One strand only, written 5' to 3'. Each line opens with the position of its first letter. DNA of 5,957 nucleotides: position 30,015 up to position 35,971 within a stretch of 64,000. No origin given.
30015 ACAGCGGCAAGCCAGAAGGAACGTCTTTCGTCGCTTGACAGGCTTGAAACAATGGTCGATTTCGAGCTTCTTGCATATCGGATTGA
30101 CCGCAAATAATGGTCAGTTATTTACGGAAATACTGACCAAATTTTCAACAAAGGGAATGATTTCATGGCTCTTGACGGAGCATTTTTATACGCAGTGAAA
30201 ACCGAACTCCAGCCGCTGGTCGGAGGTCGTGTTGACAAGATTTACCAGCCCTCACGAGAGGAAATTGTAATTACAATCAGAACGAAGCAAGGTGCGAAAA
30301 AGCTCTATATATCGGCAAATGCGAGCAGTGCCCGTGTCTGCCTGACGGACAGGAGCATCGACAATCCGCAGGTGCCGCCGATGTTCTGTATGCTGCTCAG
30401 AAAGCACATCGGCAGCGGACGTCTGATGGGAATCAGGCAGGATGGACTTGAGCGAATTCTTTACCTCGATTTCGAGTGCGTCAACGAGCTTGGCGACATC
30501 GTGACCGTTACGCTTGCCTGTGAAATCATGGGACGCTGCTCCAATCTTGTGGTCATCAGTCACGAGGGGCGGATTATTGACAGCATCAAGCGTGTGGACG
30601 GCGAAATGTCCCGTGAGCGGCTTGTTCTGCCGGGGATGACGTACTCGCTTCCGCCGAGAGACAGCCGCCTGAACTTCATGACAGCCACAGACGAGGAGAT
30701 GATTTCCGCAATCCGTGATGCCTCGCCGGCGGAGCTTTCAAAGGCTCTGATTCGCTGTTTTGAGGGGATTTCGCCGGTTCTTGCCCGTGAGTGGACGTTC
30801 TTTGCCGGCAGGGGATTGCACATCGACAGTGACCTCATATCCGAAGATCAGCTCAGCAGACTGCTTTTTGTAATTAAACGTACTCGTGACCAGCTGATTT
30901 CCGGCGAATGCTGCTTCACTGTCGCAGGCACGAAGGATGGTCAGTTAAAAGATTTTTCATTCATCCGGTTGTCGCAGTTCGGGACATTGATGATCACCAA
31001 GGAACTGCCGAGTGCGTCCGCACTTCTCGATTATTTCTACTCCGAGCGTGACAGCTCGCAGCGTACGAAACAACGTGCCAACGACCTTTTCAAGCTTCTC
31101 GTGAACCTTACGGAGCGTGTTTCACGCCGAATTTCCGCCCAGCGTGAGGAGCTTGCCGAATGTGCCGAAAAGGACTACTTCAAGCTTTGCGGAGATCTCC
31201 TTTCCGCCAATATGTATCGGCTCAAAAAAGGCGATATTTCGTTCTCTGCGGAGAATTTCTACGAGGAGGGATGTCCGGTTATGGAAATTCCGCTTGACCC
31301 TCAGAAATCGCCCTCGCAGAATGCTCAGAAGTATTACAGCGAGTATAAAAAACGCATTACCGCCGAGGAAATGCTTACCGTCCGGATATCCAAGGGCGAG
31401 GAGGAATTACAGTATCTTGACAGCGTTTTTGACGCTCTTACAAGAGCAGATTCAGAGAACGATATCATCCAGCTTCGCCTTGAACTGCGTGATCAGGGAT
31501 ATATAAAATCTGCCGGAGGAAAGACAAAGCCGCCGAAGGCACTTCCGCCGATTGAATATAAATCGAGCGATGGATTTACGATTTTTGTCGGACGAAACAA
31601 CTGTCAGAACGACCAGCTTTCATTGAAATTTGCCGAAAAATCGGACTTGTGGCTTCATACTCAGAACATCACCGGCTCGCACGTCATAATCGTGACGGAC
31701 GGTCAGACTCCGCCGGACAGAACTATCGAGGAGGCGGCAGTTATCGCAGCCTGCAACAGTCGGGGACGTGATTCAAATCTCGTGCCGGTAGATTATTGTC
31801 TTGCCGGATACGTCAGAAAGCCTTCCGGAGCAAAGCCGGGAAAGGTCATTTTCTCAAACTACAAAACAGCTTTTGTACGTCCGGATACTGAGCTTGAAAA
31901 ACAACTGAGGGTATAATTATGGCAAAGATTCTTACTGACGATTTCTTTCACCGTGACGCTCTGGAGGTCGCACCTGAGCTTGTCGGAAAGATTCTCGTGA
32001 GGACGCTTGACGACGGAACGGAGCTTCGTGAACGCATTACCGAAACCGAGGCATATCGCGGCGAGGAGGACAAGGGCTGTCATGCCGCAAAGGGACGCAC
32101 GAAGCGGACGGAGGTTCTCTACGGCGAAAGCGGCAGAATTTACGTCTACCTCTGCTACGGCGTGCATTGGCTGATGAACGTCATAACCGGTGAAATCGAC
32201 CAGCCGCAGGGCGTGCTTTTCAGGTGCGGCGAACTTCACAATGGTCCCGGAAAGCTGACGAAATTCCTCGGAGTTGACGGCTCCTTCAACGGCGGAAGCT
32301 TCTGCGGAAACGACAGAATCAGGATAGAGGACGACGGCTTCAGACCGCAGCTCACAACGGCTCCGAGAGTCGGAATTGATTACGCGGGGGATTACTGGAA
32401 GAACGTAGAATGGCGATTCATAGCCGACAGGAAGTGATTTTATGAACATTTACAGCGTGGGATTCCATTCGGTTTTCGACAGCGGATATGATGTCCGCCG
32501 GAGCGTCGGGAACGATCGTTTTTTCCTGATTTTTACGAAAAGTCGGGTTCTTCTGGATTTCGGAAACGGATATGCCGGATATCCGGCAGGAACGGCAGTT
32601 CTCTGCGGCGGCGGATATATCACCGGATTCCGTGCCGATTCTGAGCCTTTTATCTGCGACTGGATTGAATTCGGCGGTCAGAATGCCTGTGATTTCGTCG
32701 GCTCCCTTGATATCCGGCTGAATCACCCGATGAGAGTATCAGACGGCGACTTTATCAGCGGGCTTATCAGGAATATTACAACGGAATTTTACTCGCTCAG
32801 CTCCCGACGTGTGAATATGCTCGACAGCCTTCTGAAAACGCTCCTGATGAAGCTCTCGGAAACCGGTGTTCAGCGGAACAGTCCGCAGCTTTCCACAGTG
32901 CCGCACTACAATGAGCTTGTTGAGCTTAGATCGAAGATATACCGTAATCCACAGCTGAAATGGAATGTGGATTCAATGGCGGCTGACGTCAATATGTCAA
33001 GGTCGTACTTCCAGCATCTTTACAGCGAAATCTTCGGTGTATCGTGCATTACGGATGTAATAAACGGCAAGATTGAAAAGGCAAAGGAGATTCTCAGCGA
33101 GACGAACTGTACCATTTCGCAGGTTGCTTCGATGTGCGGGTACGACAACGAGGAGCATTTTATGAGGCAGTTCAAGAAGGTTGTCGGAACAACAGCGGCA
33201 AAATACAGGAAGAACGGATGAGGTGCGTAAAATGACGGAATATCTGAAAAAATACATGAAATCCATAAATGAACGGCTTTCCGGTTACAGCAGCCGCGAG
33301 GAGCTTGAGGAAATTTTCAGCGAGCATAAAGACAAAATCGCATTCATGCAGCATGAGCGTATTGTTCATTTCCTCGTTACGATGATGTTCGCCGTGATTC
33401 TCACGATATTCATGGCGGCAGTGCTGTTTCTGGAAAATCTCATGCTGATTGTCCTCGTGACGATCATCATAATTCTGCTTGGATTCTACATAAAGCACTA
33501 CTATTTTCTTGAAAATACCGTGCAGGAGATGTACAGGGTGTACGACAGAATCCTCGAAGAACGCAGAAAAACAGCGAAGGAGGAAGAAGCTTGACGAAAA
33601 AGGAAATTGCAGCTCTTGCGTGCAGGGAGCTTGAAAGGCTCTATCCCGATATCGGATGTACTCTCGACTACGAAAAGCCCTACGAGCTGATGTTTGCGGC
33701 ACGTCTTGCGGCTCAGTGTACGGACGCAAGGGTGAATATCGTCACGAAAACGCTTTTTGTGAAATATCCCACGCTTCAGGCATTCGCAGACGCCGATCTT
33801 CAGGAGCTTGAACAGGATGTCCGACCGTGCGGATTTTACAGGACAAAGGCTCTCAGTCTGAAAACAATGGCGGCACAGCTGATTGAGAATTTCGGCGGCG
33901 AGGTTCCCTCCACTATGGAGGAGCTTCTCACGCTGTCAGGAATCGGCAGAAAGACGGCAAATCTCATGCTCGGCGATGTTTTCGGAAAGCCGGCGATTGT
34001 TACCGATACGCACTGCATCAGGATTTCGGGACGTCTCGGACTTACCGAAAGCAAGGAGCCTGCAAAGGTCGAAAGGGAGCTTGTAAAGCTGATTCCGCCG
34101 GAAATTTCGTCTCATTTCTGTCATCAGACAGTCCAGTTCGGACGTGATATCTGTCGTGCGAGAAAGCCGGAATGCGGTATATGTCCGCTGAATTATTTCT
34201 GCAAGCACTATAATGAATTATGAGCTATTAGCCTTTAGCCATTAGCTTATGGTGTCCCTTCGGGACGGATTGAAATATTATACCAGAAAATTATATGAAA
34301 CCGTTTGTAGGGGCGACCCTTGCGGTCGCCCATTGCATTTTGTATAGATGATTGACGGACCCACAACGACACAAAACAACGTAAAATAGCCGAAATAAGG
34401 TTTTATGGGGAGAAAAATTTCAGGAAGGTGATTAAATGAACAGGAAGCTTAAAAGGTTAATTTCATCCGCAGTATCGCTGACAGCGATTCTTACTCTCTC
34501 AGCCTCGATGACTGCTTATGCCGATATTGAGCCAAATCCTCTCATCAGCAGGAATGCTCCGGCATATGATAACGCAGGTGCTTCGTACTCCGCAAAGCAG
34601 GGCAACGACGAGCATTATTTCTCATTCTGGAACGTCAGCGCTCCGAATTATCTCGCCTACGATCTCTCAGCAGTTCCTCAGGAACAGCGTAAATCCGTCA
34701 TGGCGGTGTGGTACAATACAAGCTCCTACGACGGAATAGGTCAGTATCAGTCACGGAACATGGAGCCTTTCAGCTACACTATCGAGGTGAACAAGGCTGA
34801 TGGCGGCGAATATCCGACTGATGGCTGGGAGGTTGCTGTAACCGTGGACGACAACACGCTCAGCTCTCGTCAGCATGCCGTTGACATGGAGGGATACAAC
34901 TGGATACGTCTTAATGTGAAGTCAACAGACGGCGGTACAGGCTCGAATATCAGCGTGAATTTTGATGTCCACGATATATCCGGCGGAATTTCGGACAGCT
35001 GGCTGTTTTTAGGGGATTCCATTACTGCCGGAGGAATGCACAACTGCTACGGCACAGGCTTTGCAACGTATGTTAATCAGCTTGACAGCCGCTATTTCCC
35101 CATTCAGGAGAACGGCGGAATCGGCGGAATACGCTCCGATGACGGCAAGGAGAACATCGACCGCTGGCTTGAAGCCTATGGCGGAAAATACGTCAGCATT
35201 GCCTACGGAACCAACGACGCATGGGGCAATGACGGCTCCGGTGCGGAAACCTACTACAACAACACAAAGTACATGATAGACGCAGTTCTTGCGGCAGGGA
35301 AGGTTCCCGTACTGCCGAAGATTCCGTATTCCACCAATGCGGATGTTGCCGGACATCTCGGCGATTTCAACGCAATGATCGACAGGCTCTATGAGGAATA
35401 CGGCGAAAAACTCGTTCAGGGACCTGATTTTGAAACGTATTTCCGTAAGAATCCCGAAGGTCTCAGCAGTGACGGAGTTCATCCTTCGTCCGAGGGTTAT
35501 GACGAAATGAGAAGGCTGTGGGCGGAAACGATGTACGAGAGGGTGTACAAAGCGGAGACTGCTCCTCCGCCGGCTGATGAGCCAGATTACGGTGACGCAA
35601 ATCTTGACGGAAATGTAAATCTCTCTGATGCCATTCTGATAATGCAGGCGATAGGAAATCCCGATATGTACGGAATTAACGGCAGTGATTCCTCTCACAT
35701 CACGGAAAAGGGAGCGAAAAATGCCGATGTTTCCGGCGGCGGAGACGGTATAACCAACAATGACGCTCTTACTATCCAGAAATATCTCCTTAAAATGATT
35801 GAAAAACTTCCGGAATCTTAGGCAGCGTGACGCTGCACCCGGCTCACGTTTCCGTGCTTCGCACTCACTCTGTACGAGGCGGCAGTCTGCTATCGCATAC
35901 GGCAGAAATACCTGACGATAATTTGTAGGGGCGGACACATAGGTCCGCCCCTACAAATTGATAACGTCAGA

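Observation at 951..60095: A combinatorial mosaic of short repeat modules fills at least 14 intergenic gaps (about 3.3 kb, about 5% of the window)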

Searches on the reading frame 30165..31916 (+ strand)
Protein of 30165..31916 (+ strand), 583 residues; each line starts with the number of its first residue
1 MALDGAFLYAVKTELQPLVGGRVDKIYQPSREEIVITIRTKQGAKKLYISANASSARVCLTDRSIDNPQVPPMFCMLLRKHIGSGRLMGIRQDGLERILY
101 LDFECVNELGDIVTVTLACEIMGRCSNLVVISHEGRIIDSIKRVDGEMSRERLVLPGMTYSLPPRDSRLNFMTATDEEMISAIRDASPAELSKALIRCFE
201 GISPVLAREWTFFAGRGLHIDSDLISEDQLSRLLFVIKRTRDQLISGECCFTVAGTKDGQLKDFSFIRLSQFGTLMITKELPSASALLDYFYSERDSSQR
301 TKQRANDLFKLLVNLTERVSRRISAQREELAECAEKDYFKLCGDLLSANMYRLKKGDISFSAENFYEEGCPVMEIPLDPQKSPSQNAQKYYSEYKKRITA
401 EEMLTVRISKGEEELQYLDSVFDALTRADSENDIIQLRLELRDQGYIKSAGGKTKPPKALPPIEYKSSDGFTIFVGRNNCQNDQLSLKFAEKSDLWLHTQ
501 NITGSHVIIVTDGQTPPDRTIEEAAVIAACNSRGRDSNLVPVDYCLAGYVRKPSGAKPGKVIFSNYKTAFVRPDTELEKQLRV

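Call 54: search_protein_families(library=pfam, proteins=[window:30165-31916:+])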
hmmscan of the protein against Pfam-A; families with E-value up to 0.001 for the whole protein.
window:30165-31916:+ (583 aa): 3 families
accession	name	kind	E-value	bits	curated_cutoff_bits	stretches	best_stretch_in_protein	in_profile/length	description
PF05833.16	NFACT_N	-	7e-130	434.3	31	1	4-456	1-452/456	NFACT N-terminal and middle domains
PF05670.18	NFACT-R_1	-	2e-12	48.1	29.8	1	465-562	5-109/112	NFACT protein RNA binding domain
PF18297.6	NFACT-R_2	-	3.1e-06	27.7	26.9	1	468-545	7-80/104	NFACT protein RNA binding domain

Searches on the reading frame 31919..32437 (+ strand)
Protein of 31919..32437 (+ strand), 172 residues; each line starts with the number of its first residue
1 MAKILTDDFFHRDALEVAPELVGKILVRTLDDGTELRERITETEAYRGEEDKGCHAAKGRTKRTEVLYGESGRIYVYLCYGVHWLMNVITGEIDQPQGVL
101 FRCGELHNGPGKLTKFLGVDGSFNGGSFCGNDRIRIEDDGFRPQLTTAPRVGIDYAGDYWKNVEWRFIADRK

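Call 54: search_protein_families(library=pfam, proteins=[window:31919-32437:+])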
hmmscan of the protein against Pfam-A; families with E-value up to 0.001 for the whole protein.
window:31919-32437:+ (172 aa): 1 family
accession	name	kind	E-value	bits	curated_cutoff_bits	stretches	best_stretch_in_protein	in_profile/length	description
PF02245.21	Pur_DNA_glyco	-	1.3e-48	165.2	27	2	8-106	1-96/181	Methylpurine-DNA glycosylase (MPG)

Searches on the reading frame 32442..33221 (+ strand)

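Call 54: search_protein_families(library=pfam, proteins=[window:32442-33221:+])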
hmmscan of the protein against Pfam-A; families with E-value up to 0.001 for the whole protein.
window:32442-33221:+ (259 aa): 2 families
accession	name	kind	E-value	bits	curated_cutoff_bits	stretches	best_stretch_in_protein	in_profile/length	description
PF00165.29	HTH_AraC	-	5.8e-17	61.8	26.6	2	221-257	7-42/42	Bacterial regulatory helix-turn-helix proteins, AraC family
PF12833.13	HTH_18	-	4.9e-16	59.2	33.6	1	179-257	1-79/80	Helix-turn-helix domain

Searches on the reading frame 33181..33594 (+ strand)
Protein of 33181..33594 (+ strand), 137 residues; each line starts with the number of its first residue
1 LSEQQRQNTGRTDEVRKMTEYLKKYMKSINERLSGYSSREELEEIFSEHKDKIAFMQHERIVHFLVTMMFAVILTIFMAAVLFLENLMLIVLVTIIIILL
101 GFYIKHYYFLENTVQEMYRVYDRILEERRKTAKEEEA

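Call 54: search_protein_families(library=pfam, proteins=[window:33181-33594:+])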
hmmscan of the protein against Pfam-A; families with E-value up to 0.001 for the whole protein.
window:33181-33594:+ (137 aa): 2 families
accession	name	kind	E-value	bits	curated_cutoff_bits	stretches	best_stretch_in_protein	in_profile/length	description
PF20990.2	DUF2207_C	-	0.00033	20.9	33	1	16-114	105-194/247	Predicted membrane protein (DUF2207) C-terminal domain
PF12666.12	PrgI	-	0.00097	20.1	27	0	48-123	8-83/91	PrgI family protein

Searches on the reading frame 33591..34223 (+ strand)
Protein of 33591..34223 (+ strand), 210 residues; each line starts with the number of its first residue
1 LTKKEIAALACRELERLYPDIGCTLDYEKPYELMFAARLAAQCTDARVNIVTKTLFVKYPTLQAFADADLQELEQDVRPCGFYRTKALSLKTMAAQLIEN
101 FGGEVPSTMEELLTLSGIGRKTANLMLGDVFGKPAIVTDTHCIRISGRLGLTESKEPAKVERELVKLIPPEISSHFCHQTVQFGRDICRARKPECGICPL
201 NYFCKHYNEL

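Call 10: search_protein_families(library=pfam, proteins=[window:33591-34223:+])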
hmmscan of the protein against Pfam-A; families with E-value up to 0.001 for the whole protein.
window:33591-34223:+ (210 aa): 3 families
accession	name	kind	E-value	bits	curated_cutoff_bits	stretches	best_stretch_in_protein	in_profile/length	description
PF00730.31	HhH-GPD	-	9e-23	81.1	26.2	1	39-170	5-108/108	HhH-GPD superfamily base excision DNA repair protein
PF00633.29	HHH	-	5.9e-07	29.5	24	1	101-124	2-25/30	Helix-hairpin-helix motif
PF10576.14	EndIII_4Fe-2S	-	5.4e-06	27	20.5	1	188-204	1-17/17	Iron-sulfur binding domain of endonuclease III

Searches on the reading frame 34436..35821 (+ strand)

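Call 11: search_protein_families(library=pfam, proteins=[window:34436-35821:+])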
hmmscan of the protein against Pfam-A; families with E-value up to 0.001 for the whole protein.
window:34436-35821:+ (461 aa): 3 families
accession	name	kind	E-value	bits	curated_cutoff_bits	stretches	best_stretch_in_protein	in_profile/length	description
PF13472.12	Lipase_GDSL_2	-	2.5e-20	74.2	32.9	1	191-356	1-177/178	GDSL-like Lipase/Acylhydrolase family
PF00657.28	Lipase_GDSL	-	4.9e-09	37.1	23.6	1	191-358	3-204/208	GDSL-like Lipase/Acylhydrolase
PF00404.24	Dockerin_1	-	1e-05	26.1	22.9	1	385-452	1-57/57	Dockerin type I domain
